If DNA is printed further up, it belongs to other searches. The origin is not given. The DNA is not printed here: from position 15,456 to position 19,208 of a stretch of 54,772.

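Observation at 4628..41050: Every reverse copy of the repeat has a nearby upstream forward partner, giving seven convergent inverted pairs that mostly enclose a start codon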

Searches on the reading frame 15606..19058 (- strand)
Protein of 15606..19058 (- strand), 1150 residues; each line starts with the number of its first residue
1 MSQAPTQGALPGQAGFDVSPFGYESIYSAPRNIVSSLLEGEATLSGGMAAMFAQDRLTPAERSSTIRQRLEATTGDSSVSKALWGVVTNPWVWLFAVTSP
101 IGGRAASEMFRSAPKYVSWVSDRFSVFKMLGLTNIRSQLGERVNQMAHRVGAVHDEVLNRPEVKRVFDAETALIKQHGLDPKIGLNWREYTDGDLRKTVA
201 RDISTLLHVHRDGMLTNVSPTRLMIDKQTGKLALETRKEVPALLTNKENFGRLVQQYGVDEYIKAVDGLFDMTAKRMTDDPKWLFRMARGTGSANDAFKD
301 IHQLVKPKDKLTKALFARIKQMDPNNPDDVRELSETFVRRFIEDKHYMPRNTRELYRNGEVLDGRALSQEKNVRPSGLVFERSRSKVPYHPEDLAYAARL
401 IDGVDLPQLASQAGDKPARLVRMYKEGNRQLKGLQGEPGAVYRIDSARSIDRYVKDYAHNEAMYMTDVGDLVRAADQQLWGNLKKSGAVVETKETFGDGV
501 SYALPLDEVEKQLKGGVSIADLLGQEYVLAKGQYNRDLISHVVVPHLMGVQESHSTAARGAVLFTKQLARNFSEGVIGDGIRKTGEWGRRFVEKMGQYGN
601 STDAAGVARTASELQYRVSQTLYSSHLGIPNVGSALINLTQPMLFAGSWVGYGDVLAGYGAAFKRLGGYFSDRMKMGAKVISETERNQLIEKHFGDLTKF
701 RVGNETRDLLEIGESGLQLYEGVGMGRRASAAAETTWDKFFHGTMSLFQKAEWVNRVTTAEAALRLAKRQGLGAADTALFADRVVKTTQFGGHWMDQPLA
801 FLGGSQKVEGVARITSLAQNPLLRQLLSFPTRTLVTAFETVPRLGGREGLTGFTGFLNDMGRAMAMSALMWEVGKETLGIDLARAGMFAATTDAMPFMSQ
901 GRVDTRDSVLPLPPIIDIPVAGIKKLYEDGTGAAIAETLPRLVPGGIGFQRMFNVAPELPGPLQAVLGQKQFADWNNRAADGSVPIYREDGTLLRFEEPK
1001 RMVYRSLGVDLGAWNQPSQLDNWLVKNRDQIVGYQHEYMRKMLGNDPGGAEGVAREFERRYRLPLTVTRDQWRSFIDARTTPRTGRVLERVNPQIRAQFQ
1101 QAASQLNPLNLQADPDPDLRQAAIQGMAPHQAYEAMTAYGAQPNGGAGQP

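Call 8: search_protein_families(library=phrogs, proteins=[window:15606-19058:-])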
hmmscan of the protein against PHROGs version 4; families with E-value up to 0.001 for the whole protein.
window:15606-19058:- (1150 aa): 1 family
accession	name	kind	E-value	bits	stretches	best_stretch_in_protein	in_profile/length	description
phrog_11358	-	unknown function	1.8e-06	26.1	1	716-790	3014-3088/3431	-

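Call 9: search_protein_families(library=pfam, proteins=[window:15606-19058:-])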
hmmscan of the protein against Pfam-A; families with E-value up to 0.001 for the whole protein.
window:15606-19058:- (1150 aa): 0 families

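Call 57: find_homologous_proteins(query=window:15606-19058:-, max_evalue=1e-20)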
Query window:15606-19058:- (1150 aa): 4 proteins with E <= 1e-20 among 8000 candidates.
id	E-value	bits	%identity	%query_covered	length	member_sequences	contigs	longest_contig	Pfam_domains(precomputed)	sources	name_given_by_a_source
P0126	0.0e+0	2615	100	100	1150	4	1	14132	-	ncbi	-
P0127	0.0e+0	2135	81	99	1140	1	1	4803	-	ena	-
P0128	0.0e+0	1833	72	97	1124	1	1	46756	-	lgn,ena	-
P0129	0.0e+0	1809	70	98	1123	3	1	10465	-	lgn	-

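Call 58: find_encoding_contigs(protein=P0128, flank=10000, max_places=2)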
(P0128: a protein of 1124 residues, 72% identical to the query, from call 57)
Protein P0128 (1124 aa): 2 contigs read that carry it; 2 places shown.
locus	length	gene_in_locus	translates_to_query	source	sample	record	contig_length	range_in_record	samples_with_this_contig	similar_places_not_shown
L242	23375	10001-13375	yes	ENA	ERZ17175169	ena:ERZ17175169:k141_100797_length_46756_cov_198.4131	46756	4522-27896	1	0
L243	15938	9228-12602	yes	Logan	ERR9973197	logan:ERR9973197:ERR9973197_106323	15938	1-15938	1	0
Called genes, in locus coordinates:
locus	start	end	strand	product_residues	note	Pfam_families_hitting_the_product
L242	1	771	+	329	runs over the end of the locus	-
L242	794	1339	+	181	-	-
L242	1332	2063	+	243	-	PF04488:Gly_transf_sug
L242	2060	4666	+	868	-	-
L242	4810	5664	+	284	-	-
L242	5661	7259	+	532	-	-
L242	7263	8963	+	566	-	-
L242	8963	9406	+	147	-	-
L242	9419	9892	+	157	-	-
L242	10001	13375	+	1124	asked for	-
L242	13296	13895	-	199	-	-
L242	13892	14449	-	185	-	-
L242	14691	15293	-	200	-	-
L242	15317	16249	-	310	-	PF13479:AAA_24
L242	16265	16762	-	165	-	-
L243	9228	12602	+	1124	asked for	-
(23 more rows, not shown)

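Call 59: find_encoding_contigs(protein=P0127, flank=10000, max_places=2)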
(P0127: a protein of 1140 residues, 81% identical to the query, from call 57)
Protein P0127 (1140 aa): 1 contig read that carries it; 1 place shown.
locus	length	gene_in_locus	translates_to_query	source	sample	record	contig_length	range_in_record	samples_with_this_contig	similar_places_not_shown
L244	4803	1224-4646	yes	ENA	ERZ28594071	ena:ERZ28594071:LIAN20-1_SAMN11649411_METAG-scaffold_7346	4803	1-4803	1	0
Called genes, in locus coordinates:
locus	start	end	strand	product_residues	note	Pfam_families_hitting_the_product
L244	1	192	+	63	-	?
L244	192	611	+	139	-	-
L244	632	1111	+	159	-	-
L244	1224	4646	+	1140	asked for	-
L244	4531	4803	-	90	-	?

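Call 60: find_encoding_contigs(protein=P0129, flank=10000, max_places=2)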
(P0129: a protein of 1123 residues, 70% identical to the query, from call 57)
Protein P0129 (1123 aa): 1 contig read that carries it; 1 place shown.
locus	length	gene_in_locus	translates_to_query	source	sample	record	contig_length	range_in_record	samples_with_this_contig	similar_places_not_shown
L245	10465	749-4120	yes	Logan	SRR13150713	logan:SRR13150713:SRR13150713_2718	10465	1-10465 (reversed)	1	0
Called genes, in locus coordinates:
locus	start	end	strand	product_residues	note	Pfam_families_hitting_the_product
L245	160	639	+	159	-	-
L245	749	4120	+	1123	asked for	-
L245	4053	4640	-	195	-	-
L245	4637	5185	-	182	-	-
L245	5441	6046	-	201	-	-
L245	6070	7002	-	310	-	PF13479:AAA_24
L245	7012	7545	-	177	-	-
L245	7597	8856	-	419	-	PF12705:PDDEXK_1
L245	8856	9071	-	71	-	-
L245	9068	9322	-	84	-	-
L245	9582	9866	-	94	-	-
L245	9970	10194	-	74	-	-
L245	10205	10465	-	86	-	?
